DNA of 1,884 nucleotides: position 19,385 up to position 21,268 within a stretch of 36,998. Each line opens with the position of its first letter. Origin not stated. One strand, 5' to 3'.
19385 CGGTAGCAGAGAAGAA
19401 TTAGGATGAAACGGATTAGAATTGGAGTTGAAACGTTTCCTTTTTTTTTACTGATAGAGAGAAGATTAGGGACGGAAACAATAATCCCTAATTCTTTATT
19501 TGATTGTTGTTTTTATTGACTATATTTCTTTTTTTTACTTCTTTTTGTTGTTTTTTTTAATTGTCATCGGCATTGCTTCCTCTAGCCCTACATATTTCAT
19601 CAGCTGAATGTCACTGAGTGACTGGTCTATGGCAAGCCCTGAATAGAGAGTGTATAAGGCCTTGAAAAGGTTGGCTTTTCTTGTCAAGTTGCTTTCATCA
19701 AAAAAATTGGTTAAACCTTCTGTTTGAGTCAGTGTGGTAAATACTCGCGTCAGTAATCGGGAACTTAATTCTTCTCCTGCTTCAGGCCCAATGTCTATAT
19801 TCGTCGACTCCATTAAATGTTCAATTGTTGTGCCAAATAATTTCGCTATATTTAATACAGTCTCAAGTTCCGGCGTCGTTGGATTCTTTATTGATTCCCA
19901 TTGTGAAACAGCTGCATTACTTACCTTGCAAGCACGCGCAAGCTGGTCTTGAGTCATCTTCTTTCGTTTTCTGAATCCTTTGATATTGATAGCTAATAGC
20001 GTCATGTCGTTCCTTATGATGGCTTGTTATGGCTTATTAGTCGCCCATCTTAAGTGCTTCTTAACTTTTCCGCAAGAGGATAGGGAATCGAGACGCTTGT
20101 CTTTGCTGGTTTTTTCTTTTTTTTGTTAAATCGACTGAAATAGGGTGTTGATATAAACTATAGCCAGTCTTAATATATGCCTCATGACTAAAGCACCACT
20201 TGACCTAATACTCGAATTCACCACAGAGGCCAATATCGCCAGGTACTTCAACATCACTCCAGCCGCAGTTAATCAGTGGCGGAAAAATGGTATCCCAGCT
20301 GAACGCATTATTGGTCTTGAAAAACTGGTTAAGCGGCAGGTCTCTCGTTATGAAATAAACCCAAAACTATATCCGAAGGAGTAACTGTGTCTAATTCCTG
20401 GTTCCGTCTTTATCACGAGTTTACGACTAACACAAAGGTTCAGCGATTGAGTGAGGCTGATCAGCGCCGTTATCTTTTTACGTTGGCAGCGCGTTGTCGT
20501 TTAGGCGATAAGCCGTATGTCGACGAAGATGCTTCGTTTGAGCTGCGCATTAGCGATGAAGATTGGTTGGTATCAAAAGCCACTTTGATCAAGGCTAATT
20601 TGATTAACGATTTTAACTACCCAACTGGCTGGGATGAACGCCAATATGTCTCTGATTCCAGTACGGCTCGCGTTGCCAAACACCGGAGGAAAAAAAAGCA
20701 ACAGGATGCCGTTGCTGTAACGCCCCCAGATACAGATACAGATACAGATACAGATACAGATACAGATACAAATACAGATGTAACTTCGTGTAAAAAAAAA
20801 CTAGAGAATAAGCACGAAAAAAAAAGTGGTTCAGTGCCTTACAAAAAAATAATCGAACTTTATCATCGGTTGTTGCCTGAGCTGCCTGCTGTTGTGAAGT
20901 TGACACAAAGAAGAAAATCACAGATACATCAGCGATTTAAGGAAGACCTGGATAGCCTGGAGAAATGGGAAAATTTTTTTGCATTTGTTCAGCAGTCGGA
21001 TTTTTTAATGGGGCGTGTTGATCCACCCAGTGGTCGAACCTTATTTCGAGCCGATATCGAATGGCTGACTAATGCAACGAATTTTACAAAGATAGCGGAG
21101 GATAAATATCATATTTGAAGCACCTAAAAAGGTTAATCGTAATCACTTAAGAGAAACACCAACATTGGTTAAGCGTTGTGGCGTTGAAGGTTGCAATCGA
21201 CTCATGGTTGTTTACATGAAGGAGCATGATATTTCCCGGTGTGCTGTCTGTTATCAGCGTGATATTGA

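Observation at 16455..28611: Recurrent 15-bp palindrome TTAAG-N5-CTTAA marks six promoter regions: a candidate phage-wide operator regulon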

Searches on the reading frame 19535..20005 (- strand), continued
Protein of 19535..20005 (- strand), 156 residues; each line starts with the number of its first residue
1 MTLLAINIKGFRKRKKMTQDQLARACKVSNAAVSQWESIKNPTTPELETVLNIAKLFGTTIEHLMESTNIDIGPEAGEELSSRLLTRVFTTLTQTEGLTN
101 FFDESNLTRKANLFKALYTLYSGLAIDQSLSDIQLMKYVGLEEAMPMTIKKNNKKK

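Call 59: fold_search(model_id=the predicted structure, library=pdb)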
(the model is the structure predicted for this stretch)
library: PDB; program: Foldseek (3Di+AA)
matches with E <= 10: 470; with E <= 0.001: 0
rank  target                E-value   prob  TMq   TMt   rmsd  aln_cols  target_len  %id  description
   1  6qer_C                3.6e-03  1.00  0.37  0.20  15.2       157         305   16  Apo Form Of ComR From S. Thermophilus in space group C2 (released 2019-02-20)
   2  5jub_B                3.8e-03  1.00  0.39  0.22  12.3       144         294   22  Crystal structure of ComR from S.thermophilus in complex with DNA and its signalling peptide ComS. (released 2016-10-26)
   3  5juf                  7.5e-03  1.00  0.37  0.20  15.1       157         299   17  Crystal structure of the apo form of ComR from S. thermophilus. (released 2016-10-26)
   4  5jub_A                7.5e-03  1.00  0.37  0.20  13.1       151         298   22  Crystal structure of ComR from S.thermophilus in complex with DNA and its signalling peptide ComS. (released 2016-10-26)
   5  6jq1_A                7.9e-03  1.00  0.37  0.44  11.9       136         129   14  Crystal Structure of DdrO from Deinococcus geothermalis (released 2019-08-28)
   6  6jq1_B                8.8e-03  1.00  0.36  0.42  11.1       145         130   15  Crystal Structure of DdrO from Deinococcus geothermalis (released 2019-08-28)
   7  3qq6_A                9.2e-03  1.00  0.39  0.84   2.0        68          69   19  The N-terminal DNA binding domain of SinR from Bacillus subtilis (released 2011-06-15)
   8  3jxb_C                1.0e-02  1.00  0.38  0.83   2.3        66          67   32  Crystal structure of the P22 c2 repressor protein in complex with synthetic operator 9C (released 2010-01-19)
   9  1b0n_A                1.0e-02  1.00  0.39  0.58  10.6       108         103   18  SINR PROTEIN/SINI PROTEIN COMPLEX (released 1999-01-13)
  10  6hu8                  1.1e-02  1.00  0.37  0.20  15.1       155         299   17  Apo form of the competence regulator ComR from Streptococcus vestibularis (released 2019-10-23)
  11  3qq6_B                1.3e-02  1.00  0.38  0.84   1.6        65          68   20  The N-terminal DNA binding domain of SinR from Bacillus subtilis (released 2011-06-15)
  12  6vli_D                1.4e-02  0.99  0.38  0.40  11.8       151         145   12  Crystal structure of transcriptional regulator from bacteriophage 186 (released 2021-06-16)
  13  9a7f_A                1.5e-02  1.00  0.37  0.42  11.5       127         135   22  Integrative model of RGHR-DLDH1 by crosslinking MS and deep learning (released 2024-09-18)
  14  2kpj_MODEL_1_A        1.8e-02  1.00  0.40  0.65   4.8        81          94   26  Solution Structure Of Protein SOS-response transcriptional repressor, LexA From Eubacterium rectale. Northeast (released 2009-11-17)
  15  6rnx_A                1.8e-02  1.00  0.38  0.46  11.1       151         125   16  Crystal structure of the essential repressor DdrO from radiation-resistant Deinococcus bacteria (Deinococcus deserti) (released 2019-10-09)
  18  2r1j_L                2.3e-02  1.00  0.38  0.84   2.2        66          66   32  Crystal Structure of the P22 c2 Repressor protein in complex with the synthetic operator 9T (released 2008-04-29)
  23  3jxb_D                2.6e-02  1.00  0.37  0.84   1.6        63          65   32  Crystal structure of the P22 c2 repressor protein in complex with synthetic operator 9C (released 2010-01-19)
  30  1adr_MODEL_1_A        3.2e-02  1.00  0.37  0.72   2.7        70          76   31  DETERMINATION OF THE NUCLEAR MAGNETIC RESONANCE STRUCTURE OF THE DNA-BINDING DOMAIN OF THE P22 C2 REPRESSOR (1 (released 1994-01-31)
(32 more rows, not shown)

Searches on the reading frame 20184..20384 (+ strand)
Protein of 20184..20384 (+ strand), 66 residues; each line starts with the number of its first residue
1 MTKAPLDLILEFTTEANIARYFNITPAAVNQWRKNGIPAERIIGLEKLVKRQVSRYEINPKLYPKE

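Call 11: search_protein_families(library=pfam, proteins=[window:20184-20384:+], max_evalue=0.01)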
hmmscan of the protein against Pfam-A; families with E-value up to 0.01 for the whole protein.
window:20184-20384:+ (66 aa): 2 families
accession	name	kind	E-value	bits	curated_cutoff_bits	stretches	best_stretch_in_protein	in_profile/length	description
PF15943.11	YdaS_toxin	-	4.8e-13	49.2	30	1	16-64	12-62/65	Bacterial toxin YdaS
PF14549.12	P22_Cro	-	6.9e-06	26.2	30.2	1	7-48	4-44/60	DNA-binding transcriptional regulator Cro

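Call 12: search_protein_families(library=phrogs, proteins=[window:20184-20384:+], max_evalue=0.001)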
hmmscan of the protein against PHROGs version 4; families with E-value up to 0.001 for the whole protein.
window:20184-20384:+ (66 aa): 4 families
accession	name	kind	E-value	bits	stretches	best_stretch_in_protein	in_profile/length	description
phrog_35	-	transcription regulation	1.6e-09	39.1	1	6-65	79-140/181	transcriptional repressor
phrog_8008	-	DNA, RNA and nucleotide metabolism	9e-08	32.7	1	14-51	16-48/66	DNA binding protein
phrog_409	-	transcription regulation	9.6e-07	30.4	1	7-53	19-65/127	transcriptional regulator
phrog_18068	-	unknown function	0.00054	20.8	1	13-48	28-63/184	-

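Call 32: search_solved_structures(query=window:20184-20384:+, max_evalue=1, show_alignments=3)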
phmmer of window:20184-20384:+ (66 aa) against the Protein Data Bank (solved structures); distinct sequences matched with E-value up to 1: 5.
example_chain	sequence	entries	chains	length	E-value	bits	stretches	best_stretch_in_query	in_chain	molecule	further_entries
3bd1_A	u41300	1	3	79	0.01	19.3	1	16-63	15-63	Cro protein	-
5w8y_A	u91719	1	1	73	0.035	17.6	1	16-63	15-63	protein XPH1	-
1rzs_A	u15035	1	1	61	0.059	16.9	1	7-50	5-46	Regulatory protein cro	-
7lwr_A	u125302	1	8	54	0.18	15.4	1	16-40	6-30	Terminase, small subunit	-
8fg5_A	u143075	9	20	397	0.31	14.6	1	10-43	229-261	Acidic mammalian chitinase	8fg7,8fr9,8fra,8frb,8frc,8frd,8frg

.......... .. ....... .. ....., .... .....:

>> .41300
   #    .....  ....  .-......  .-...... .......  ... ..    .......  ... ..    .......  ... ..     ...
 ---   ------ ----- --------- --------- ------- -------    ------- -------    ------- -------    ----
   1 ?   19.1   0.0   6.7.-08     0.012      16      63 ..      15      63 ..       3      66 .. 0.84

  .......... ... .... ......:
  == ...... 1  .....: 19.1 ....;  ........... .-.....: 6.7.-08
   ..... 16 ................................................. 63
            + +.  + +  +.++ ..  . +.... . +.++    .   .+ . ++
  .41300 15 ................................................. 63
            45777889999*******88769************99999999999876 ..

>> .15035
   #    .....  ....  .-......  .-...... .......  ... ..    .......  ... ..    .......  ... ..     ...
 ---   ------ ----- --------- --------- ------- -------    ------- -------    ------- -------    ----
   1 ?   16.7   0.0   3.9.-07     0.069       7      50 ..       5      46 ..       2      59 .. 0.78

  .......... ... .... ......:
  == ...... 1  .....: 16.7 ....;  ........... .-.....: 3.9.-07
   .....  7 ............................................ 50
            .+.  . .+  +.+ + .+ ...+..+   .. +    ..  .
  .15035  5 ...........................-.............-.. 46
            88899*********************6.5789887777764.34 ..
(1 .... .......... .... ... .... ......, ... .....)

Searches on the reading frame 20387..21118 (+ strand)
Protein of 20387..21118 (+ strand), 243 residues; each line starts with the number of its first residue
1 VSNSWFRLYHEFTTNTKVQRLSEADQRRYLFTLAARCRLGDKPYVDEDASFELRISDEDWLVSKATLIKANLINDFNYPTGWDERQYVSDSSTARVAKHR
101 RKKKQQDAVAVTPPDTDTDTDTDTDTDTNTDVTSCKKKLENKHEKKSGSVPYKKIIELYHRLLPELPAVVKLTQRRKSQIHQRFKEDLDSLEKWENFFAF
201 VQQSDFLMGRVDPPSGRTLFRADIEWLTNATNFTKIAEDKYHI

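Call 11: search_protein_families(library=pfam, proteins=[window:20387-21118:+], max_evalue=0.01)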
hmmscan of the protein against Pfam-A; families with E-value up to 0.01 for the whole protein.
window:20387-21118:+ (243 aa): 0 families

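Call 12: search_protein_families(library=phrogs, proteins=[window:20387-21118:+], max_evalue=0.001)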
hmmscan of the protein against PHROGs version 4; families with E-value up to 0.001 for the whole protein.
window:20387-21118:+ (243 aa): 7 families
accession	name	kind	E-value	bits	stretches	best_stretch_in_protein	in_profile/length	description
phrog_10469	-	DNA, RNA and nucleotide metabolism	9.4e-40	137.8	1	2-242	6-273/305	DnaD-like helicase loader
phrog_5810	-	DNA, RNA and nucleotide metabolism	2.2e-24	87.5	1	100-242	114-267/268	replication initiation protein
phrog_345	-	DNA, RNA and nucleotide metabolism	1.7e-22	81.5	1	94-241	141-289/297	replication initiation O-like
phrog_22470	-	DNA, RNA and nucleotide metabolism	1.7e-19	70.9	1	128-242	222-339/340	replication protein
phrog_19658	-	DNA, RNA and nucleotide metabolism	4.8e-19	69.9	1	112-241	119-249/283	replication initiation protein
phrog_3926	-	DNA, RNA and nucleotide metabolism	1.4e-09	39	1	2-145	3-150/312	replication initiation protein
phrog_24933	-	unknown function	2.4e-06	28.4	1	130-238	2-121/127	-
